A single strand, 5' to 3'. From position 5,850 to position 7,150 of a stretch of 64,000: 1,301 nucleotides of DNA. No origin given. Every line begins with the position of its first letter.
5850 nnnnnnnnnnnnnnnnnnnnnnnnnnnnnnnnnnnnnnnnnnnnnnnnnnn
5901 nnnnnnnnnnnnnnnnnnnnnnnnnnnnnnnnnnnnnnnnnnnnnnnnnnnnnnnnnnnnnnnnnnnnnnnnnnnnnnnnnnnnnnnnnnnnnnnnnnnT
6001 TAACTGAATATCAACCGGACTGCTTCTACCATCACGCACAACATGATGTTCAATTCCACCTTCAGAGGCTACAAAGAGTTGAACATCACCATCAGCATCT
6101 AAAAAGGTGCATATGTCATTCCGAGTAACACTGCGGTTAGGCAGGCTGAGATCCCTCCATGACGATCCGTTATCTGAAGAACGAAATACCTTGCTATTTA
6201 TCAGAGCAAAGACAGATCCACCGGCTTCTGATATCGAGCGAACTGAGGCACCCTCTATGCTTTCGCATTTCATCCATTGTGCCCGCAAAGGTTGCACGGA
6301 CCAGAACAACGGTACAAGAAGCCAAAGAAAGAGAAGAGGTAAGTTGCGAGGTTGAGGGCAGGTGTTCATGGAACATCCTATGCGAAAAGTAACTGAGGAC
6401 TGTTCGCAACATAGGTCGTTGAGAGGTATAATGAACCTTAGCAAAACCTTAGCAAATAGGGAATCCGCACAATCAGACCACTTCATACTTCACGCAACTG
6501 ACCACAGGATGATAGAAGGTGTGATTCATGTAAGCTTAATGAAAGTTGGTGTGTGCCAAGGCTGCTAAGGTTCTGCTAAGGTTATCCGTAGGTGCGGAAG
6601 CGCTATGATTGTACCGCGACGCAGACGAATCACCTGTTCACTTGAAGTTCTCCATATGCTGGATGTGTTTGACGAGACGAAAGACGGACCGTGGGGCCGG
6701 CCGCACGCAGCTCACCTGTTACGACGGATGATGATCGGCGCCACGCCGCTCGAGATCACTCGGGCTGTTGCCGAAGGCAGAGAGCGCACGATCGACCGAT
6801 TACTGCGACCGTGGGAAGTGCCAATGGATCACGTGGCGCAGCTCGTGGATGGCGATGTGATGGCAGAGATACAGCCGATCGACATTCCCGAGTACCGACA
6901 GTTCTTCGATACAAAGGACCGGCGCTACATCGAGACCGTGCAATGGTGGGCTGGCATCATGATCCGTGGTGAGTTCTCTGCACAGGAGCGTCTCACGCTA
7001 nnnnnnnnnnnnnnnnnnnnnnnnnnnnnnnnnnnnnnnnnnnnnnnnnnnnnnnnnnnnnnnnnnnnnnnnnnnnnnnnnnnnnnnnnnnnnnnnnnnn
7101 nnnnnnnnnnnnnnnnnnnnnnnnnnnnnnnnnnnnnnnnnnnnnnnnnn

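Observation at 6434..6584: Inverted pair of tandem 11-bp repeats bracketing about 105 bp between divergent secreted-protein operons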

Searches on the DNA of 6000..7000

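Call 21: search_rna_families(source=window, start=6000, end=7000, threshold=evalue, max_evalue=1)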
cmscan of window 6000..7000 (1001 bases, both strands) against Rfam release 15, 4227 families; matches with E-value up to 1: 0.
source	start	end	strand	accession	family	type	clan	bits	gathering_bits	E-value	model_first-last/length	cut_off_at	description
